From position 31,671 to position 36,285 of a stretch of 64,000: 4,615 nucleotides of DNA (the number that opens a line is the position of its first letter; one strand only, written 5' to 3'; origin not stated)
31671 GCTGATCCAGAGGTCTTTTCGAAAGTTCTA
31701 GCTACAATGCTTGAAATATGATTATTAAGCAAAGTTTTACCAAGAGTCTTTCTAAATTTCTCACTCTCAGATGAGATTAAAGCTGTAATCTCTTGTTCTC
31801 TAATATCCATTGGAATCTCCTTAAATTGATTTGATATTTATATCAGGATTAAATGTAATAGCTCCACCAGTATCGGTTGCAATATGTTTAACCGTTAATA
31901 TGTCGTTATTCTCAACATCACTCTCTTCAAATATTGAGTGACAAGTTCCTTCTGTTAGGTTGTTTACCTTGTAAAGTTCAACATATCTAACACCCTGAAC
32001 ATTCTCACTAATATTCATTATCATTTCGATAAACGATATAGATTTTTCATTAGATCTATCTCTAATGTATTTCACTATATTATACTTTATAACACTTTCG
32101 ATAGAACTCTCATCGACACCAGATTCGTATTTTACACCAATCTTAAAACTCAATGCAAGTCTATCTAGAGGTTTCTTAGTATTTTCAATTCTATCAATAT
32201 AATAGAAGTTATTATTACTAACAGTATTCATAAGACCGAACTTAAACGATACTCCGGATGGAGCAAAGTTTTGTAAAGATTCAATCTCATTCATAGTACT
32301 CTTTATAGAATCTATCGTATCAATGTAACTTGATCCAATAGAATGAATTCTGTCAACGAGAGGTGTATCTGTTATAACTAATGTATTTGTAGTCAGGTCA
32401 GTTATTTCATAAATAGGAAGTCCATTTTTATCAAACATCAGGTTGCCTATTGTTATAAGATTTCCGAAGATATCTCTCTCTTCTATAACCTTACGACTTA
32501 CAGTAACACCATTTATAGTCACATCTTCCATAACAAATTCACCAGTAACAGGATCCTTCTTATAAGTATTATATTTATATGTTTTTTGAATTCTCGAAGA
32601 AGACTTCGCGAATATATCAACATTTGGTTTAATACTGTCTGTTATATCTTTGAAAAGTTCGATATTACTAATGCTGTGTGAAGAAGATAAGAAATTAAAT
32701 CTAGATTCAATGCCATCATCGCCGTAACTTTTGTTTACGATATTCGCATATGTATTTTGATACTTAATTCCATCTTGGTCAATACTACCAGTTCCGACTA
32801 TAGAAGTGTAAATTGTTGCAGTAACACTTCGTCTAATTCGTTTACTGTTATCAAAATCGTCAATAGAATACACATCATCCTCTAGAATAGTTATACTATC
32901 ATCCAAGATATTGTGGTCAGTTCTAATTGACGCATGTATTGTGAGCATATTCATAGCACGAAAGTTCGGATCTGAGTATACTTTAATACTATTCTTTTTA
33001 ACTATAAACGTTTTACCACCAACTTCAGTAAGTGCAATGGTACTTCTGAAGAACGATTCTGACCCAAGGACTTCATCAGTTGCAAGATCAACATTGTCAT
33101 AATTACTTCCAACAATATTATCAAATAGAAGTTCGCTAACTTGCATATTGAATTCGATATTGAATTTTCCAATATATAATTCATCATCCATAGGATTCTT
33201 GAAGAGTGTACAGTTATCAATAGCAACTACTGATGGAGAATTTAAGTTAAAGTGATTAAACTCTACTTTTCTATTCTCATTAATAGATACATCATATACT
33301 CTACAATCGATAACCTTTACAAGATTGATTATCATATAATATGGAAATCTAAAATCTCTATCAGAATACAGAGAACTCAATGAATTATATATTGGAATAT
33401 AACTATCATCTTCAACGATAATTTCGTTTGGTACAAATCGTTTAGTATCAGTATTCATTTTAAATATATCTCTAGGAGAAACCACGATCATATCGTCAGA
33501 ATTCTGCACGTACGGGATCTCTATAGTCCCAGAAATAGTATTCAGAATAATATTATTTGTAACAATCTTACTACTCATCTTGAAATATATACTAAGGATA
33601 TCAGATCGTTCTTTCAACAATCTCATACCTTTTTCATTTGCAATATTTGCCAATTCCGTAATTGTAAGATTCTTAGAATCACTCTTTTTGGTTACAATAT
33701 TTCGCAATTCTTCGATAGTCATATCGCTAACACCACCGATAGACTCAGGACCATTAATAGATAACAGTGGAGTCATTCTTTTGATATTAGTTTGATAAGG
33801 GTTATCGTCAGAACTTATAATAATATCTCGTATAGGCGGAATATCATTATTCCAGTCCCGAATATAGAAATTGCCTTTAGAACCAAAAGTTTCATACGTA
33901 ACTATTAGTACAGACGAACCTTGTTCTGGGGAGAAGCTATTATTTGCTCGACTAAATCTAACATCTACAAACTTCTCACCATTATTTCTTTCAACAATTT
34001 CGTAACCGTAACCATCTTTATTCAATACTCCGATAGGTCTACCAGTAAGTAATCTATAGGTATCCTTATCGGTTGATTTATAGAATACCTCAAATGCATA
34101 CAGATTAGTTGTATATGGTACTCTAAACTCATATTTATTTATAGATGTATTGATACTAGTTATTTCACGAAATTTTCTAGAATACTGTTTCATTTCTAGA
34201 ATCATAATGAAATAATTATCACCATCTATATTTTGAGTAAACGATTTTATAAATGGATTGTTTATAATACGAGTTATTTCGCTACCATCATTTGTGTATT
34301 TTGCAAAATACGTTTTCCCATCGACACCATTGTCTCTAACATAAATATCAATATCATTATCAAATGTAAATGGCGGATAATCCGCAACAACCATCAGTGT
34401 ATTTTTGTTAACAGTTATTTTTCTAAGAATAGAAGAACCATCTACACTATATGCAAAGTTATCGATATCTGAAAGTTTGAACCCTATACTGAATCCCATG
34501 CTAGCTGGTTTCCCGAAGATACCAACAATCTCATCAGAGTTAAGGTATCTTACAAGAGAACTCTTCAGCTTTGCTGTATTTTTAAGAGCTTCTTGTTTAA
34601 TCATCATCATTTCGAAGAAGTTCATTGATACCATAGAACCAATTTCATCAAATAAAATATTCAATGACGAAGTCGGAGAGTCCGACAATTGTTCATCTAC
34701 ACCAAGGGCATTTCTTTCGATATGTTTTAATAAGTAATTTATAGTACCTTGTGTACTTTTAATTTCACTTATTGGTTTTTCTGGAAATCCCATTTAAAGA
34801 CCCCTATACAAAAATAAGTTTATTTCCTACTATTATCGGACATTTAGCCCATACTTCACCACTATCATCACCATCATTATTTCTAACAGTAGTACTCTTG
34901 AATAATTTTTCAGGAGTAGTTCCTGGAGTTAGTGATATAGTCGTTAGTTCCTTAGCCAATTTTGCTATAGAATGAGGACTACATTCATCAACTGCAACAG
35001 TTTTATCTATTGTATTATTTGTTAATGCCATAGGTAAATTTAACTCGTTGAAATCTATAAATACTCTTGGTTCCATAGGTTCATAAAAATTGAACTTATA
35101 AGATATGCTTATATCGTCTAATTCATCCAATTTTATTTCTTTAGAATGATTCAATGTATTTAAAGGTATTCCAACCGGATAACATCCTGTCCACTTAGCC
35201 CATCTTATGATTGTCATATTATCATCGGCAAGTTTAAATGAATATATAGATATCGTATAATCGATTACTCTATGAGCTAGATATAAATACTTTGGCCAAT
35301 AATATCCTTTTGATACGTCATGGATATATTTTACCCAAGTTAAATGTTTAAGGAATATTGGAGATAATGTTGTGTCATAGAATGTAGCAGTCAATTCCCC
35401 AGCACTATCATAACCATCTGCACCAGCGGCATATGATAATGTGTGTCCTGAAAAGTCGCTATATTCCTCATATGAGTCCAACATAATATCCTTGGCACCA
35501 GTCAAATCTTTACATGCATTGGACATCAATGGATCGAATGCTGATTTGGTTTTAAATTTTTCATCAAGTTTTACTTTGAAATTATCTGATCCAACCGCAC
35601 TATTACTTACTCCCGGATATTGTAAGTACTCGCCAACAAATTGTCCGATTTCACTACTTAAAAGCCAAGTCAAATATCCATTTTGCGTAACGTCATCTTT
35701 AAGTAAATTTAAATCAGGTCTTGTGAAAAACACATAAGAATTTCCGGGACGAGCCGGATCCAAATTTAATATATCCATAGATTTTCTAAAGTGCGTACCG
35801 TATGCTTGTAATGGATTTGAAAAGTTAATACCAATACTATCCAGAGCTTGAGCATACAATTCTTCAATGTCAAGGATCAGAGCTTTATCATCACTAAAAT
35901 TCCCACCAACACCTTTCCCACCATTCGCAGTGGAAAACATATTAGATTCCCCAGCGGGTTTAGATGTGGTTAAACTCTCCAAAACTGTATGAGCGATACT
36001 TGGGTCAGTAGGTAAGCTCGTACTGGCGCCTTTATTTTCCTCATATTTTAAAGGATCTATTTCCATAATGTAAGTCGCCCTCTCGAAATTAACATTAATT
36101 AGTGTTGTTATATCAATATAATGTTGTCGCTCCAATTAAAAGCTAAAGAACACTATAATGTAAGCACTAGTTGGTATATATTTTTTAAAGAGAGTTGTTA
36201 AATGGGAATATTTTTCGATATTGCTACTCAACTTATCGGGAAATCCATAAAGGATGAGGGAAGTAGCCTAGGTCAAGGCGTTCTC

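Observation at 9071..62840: Dispersed family of self-contained early cassettes with reusable regulatory frames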

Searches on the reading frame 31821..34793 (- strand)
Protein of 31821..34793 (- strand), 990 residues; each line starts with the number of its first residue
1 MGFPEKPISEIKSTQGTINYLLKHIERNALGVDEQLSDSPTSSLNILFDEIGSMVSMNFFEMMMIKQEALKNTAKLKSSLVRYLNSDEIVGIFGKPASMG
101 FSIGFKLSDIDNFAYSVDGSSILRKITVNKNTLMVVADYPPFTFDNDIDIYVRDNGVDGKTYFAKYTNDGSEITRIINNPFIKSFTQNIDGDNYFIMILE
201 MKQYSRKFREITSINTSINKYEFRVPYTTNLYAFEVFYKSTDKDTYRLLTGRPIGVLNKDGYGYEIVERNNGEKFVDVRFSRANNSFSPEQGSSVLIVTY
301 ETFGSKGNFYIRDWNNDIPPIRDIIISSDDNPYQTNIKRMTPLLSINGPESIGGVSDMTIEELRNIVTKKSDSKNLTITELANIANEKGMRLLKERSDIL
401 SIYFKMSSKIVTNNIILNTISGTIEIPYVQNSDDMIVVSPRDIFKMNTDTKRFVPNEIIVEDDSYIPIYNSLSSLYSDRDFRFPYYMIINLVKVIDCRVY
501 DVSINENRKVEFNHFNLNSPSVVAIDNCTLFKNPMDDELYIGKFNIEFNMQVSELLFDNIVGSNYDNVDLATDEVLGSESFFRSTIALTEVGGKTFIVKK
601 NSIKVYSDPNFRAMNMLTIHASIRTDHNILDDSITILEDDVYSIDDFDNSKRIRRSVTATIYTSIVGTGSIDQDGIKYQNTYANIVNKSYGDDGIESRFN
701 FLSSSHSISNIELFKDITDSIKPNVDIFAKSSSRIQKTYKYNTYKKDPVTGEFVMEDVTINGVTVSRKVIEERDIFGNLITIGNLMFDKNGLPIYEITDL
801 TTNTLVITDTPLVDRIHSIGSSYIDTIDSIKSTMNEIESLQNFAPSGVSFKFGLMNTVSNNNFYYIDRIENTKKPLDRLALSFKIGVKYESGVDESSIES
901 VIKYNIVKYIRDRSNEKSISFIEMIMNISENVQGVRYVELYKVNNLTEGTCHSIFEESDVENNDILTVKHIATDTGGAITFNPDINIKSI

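Call 9: search_protein_families(library=pfam, proteins=[window:31821-34793:-])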
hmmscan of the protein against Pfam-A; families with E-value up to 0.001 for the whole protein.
window:31821-34793:- (990 aa): 0 families

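Call 11: search_protein_families(library=phrogs, proteins=[window:31821-34793:-])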
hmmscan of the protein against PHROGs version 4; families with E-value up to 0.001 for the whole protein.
window:31821-34793:- (990 aa): 1 family
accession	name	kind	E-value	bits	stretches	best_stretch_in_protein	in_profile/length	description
phrog_18960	-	unknown function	3.8e-13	49.4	1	58-559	60-560/904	-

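Call 12: find_related_loci(query=window:31821-34793:-, collection=viral_contigs, flank=10000)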
Query window:31821-34793:- (990 aa) in viral_contigs; peptide patterns used: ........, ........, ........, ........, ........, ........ (x = any residue, [..] = any of these).
7 stretches matched a pattern, but none encodes a relative of the query by tblastn (E <= 1e-3).

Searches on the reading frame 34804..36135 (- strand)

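Call 69: search_protein_families(library=pfam, max_evalue=0.01, proteins=[window:34804-36135:-])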
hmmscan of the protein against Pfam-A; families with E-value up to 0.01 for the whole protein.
window:34804-36135:- (443 aa): 1 family
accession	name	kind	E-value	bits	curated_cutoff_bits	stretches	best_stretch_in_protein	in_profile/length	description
PF23971.1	Phage_TTP_15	-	3.9e-16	59.3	27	1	135-365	66-295/365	Putative phage tail tube protein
